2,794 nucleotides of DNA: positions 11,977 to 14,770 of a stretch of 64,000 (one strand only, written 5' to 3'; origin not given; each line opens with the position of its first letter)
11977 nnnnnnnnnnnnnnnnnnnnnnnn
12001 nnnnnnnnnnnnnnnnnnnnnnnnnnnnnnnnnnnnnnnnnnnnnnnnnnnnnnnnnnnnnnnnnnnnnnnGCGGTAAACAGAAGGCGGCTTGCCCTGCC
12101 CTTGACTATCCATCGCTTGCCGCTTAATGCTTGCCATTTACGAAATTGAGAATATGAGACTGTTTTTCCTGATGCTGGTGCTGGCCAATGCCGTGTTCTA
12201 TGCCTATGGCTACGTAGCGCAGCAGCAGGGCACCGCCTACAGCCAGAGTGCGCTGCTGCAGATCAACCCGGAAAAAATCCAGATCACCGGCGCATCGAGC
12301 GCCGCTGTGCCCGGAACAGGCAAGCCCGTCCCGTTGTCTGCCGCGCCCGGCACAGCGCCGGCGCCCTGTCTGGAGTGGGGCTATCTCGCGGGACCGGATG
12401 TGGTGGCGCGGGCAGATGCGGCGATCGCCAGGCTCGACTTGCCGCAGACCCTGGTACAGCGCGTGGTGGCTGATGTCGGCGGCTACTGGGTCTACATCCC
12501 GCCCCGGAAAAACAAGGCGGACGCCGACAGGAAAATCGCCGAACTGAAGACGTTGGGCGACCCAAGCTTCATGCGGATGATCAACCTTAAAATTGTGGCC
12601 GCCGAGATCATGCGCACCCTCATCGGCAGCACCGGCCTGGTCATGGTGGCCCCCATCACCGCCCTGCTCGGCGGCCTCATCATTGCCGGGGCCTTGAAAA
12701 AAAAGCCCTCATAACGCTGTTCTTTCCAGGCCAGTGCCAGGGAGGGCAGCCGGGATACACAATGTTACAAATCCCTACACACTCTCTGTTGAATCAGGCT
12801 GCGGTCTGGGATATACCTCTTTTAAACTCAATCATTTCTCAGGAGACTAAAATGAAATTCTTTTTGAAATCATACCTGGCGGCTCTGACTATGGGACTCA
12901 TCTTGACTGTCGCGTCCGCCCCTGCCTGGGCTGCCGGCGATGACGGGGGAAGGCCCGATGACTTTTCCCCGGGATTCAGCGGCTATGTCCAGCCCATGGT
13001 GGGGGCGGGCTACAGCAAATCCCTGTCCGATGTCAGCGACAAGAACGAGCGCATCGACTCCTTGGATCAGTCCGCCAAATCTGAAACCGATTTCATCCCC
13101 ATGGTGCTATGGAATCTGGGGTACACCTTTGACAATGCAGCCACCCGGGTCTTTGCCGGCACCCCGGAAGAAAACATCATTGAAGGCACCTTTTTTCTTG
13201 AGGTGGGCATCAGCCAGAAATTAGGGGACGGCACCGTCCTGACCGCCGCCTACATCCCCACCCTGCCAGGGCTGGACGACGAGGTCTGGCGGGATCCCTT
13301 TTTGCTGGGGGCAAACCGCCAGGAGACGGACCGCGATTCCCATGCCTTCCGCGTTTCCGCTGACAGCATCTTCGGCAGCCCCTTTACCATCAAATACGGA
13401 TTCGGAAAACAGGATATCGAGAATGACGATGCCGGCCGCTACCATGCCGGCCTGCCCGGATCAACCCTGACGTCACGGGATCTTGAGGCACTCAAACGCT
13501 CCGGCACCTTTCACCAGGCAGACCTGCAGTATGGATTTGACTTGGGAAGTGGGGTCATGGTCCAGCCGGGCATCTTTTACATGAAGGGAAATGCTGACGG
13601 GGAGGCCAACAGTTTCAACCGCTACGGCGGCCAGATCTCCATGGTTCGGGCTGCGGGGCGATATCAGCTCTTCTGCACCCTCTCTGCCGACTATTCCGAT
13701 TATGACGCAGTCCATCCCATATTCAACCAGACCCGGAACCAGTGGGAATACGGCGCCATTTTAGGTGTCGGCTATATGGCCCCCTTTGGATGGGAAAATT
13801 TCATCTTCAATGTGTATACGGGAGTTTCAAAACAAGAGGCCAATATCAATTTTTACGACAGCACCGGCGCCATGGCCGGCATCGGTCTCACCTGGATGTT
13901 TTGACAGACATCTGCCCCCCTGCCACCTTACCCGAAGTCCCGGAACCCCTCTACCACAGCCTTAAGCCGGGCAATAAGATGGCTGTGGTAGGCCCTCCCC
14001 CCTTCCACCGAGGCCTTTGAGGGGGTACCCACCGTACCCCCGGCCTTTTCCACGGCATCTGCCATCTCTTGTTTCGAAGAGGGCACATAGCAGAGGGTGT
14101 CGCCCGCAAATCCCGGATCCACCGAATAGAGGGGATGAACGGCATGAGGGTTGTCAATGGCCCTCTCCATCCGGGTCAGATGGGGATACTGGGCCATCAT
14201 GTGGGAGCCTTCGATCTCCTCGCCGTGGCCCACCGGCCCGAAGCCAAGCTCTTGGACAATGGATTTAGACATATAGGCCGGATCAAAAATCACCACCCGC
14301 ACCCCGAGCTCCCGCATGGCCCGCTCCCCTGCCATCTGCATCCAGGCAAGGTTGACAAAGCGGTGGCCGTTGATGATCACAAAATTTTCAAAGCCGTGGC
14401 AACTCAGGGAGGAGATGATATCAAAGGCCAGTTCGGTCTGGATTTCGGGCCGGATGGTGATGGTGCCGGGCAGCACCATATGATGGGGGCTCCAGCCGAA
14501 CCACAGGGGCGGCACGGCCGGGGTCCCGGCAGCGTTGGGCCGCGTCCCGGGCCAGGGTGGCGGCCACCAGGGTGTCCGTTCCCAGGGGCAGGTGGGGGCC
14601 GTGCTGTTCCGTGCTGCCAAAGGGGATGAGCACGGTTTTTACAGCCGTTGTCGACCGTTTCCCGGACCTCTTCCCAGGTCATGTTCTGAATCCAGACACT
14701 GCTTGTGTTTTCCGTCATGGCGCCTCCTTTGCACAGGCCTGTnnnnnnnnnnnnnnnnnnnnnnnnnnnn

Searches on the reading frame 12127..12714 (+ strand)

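Call 11: search_protein_families(library=pfam, proteins=[window:12127-12714:+], max_evalue=0.01)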
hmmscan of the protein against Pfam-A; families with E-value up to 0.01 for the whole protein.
window:12127-12714:+ (195 aa): 2 families
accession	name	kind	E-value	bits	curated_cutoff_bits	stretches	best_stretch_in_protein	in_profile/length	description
PF07907.16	YibE_F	-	3.5e-09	37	27.2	1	146-182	203-239/241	YibE/F-like protein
PF05036.18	SPOR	-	0.0063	17.3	21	0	94-144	16-69/76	SPOR domain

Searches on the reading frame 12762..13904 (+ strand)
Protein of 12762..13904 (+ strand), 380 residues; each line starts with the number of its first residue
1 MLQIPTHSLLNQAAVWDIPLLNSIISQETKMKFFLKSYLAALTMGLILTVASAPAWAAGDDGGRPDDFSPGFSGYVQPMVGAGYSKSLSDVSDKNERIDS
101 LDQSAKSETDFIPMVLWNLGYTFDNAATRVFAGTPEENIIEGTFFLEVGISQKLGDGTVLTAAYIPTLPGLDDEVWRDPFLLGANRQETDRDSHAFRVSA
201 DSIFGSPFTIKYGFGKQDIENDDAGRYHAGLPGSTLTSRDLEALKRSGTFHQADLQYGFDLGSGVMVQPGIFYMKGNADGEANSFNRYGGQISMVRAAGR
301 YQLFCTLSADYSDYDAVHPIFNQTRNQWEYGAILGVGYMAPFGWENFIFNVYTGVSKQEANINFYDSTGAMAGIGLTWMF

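Call 10: search_protein_families(library=pfam, proteins=[window:12762-13904:+], max_evalue=0.01)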
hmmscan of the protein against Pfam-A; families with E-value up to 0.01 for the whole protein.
window:12762-13904:+ (380 aa): 1 family
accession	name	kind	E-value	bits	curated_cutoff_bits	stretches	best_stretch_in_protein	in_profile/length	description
PF11059.14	DUF2860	-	1.6e-81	274.2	22.9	1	71-378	1-293/294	Protein of unknown function (DUF2860)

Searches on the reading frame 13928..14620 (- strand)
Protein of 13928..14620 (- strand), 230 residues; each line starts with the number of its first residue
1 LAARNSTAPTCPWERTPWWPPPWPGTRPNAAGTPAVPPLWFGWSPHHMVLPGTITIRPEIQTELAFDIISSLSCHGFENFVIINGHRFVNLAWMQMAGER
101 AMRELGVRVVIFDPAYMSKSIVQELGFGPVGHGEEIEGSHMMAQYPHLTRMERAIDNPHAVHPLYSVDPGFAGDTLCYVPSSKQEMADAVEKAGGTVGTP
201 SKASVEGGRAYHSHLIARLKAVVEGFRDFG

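Call 10: search_protein_families(library=pfam, proteins=[window:13928-14620:-], max_evalue=0.01)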
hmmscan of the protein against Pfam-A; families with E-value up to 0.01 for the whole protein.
window:13928-14620:- (230 aa): 1 family
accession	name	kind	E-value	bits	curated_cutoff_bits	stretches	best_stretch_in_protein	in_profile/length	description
PF02633.19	Creatininase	-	4.4e-31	108.6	31.3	1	35-221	58-236/238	Creatinine amidohydrolase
